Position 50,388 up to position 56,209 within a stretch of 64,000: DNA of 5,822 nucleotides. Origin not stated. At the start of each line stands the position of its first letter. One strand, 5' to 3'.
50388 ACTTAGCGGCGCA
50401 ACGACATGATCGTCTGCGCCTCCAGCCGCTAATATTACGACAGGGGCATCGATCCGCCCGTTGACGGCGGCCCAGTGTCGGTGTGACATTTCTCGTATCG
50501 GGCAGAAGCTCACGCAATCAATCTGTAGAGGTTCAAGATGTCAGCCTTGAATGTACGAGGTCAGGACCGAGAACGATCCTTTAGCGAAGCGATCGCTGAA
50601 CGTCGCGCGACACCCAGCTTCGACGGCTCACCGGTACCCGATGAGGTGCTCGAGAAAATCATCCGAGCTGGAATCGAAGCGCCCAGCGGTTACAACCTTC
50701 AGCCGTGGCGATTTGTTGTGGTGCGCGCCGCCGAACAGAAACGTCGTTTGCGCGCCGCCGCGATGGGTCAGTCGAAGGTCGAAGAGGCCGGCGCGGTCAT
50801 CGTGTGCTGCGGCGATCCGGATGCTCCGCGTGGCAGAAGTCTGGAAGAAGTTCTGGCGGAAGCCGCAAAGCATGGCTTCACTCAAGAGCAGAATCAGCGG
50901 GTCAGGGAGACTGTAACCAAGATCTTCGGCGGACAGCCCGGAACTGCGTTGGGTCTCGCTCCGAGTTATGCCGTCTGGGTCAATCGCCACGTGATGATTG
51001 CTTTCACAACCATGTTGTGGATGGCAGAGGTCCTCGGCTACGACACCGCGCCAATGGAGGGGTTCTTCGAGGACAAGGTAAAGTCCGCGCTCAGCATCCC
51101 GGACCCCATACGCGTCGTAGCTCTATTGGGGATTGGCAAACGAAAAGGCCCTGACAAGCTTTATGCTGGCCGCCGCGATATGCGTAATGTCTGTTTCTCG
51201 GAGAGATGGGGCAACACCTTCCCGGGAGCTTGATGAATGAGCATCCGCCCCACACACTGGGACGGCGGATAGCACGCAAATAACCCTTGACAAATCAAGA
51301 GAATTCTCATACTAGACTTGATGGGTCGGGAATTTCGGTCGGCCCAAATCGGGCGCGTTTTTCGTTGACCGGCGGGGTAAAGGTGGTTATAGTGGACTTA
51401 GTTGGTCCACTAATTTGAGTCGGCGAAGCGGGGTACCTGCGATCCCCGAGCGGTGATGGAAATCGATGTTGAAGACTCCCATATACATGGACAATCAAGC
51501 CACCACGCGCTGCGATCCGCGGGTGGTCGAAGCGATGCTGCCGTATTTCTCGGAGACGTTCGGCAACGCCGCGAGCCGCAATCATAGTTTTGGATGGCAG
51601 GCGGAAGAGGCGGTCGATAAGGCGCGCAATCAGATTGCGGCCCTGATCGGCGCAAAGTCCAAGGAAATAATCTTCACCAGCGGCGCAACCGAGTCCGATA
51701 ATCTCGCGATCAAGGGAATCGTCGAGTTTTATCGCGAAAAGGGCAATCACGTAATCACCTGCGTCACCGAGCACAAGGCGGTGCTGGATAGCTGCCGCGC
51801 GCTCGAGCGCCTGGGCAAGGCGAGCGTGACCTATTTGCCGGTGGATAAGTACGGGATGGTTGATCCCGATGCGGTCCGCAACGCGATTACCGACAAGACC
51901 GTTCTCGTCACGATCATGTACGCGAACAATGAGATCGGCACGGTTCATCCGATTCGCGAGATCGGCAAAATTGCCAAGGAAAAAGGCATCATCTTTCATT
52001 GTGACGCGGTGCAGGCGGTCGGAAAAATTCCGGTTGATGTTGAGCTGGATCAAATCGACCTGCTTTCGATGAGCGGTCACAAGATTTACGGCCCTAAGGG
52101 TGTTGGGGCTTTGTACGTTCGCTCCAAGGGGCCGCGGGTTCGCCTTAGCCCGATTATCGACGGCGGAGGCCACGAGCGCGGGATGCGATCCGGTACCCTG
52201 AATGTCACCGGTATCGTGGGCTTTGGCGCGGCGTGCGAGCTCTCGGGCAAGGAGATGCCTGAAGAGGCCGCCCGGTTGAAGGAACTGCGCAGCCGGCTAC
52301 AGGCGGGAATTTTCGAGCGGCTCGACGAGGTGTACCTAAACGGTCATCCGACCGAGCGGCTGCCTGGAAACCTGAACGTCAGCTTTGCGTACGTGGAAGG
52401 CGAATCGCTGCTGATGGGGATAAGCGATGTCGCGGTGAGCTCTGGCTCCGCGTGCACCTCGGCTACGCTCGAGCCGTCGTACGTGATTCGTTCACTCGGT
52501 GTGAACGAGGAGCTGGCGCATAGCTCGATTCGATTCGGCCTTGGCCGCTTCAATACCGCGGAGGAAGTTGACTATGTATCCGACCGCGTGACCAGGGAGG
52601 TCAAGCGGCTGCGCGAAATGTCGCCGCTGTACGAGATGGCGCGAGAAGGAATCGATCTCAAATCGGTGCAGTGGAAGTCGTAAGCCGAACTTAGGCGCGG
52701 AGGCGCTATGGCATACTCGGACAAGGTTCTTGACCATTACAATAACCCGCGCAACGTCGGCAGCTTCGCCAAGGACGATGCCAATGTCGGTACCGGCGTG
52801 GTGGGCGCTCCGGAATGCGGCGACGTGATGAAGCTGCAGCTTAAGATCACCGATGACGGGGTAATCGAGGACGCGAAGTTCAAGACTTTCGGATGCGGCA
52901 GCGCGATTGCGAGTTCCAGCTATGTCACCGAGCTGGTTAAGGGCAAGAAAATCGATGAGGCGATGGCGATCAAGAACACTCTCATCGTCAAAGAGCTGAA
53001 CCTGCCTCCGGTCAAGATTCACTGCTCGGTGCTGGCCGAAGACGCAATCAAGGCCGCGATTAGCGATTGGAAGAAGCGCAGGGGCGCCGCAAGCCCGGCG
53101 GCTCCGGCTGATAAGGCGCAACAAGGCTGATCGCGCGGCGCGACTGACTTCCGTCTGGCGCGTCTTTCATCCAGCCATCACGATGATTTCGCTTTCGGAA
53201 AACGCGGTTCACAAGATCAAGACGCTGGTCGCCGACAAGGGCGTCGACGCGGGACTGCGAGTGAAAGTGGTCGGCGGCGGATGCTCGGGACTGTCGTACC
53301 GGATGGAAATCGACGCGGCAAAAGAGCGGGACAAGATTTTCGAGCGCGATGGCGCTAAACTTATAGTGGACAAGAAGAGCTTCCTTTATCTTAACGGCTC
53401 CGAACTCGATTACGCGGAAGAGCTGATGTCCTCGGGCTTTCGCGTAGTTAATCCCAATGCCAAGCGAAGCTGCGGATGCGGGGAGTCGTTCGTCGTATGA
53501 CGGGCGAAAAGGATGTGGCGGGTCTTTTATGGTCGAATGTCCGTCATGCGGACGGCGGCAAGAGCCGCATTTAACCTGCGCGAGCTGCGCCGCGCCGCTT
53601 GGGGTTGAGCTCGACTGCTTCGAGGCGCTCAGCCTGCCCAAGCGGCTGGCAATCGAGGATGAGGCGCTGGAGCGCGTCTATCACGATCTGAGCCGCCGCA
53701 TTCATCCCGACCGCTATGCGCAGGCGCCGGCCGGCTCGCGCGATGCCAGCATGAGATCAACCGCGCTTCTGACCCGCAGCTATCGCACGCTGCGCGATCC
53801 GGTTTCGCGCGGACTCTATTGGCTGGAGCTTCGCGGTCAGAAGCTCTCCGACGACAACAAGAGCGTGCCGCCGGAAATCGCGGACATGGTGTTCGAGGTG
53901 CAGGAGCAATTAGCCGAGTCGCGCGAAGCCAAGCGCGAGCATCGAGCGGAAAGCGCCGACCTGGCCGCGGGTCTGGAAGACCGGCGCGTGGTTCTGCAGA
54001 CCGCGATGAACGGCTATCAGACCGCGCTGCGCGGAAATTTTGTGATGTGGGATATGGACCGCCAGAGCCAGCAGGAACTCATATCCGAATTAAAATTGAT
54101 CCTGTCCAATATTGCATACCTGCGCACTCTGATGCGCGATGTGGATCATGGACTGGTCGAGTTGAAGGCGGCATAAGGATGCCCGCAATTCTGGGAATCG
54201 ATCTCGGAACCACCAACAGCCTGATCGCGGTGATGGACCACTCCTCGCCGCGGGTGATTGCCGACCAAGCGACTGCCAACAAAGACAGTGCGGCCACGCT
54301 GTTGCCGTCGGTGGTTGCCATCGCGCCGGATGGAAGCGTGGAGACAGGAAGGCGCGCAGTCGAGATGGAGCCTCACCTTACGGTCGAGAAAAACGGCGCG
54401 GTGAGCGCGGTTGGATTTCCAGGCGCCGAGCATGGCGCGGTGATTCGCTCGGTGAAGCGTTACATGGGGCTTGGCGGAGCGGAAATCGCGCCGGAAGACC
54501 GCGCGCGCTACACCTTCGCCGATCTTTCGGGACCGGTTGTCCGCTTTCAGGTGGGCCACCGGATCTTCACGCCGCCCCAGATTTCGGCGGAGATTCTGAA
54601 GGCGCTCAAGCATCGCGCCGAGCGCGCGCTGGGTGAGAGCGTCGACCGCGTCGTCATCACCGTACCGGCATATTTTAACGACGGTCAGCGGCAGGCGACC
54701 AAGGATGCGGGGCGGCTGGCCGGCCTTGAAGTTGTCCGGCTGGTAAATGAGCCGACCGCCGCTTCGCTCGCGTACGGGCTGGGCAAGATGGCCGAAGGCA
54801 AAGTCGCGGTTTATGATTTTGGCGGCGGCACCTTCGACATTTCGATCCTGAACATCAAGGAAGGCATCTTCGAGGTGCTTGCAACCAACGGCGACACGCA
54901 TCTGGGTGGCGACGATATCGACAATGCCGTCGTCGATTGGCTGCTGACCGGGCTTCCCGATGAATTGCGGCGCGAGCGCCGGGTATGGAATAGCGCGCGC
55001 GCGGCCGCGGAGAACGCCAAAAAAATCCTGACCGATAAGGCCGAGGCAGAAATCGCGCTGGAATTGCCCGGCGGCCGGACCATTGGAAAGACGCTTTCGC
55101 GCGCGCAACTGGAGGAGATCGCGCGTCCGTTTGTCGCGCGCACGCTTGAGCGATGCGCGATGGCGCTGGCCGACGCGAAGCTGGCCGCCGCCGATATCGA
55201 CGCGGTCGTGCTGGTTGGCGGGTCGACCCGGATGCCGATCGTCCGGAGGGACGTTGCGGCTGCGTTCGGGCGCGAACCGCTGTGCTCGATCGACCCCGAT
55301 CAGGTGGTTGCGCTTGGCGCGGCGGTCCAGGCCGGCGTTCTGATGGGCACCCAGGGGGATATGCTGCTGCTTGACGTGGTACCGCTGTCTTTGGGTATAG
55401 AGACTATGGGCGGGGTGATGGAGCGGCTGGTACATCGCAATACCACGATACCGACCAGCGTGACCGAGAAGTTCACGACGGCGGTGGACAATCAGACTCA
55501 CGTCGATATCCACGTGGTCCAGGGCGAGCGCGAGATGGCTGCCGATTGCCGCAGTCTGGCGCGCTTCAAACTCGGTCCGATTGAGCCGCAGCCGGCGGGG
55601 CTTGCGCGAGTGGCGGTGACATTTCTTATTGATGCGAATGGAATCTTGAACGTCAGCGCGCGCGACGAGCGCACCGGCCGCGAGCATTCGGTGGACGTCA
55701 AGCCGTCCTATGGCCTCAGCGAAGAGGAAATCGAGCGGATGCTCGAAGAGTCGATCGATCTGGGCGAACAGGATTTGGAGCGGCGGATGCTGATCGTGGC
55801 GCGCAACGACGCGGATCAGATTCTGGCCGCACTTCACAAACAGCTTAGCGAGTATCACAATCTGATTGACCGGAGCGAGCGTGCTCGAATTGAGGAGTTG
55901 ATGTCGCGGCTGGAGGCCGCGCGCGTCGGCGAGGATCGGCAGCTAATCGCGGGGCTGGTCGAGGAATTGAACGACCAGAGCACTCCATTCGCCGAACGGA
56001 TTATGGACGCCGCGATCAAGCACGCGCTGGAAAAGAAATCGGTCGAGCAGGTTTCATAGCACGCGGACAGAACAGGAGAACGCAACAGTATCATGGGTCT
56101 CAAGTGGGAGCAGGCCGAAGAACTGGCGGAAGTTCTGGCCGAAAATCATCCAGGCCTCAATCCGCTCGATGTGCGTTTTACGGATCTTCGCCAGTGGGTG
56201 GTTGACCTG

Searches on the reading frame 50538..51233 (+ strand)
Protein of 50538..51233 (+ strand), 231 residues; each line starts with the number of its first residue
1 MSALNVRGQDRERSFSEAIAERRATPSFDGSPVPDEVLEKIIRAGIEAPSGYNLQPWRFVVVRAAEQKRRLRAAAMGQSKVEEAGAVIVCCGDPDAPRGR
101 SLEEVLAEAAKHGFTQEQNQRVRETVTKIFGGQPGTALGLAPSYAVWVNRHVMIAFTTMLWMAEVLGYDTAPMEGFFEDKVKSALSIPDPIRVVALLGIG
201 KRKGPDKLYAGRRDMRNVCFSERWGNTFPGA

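Call 17: search_protein_families(library=pfam, proteins=[window:50538-51233:+], max_evalue=0.00001)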
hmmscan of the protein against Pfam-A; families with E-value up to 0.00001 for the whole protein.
window:50538-51233:+ (231 aa): 1 family
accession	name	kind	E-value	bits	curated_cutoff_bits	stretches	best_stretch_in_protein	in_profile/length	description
PF00881.29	Nitroreductase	-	3.6e-27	96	23.5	1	19-201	1-167/167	Nitroreductase family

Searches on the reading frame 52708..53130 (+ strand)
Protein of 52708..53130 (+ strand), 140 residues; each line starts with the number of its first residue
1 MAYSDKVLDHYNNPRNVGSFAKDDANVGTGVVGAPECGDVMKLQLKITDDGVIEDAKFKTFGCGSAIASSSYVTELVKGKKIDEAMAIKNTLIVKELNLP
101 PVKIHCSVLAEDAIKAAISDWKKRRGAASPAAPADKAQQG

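Call 17: search_protein_families(library=pfam, proteins=[window:52708-53130:+], max_evalue=0.00001)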
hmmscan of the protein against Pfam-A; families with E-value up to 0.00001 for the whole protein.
window:52708-53130:+ (140 aa): 1 family
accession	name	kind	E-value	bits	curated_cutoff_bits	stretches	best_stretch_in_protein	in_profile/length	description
PF01592.21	NifU_N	-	6.3e-52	175.5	22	1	2-126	1-125/127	NifU-like N terminal domain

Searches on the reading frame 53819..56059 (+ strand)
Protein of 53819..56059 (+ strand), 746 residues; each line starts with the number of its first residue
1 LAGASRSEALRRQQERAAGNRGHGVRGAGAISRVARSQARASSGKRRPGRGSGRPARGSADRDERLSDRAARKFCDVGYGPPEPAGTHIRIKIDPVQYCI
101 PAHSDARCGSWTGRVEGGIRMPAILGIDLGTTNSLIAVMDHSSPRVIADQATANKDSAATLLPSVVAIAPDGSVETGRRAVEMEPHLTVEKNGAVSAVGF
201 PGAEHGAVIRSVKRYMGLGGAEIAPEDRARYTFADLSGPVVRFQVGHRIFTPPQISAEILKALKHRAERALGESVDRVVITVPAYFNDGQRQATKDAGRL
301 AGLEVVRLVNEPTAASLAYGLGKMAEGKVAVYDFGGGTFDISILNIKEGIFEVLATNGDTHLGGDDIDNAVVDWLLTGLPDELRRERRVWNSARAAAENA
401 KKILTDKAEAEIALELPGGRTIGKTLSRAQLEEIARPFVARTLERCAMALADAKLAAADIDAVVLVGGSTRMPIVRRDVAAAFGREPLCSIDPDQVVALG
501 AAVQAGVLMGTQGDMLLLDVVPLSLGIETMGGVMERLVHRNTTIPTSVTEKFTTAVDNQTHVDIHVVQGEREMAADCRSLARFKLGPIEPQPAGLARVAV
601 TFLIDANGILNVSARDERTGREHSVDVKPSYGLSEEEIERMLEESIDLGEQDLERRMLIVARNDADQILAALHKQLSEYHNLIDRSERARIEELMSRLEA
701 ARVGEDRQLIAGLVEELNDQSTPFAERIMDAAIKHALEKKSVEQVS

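Call 17: search_protein_families(library=pfam, proteins=[window:53819-56059:+], max_evalue=0.00001)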
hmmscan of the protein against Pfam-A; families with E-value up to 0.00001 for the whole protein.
window:53819-56059:+ (746 aa): 2 families
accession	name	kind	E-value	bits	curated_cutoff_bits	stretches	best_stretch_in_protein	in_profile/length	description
PF00012.26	HSP70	-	3.4e-179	597.3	20.6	1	124-729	1-598/599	Hsp70 protein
PF06723.19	MreB_Mbl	-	2.3e-13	50.2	27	1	255-502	73-316/327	MreB/Mbl protein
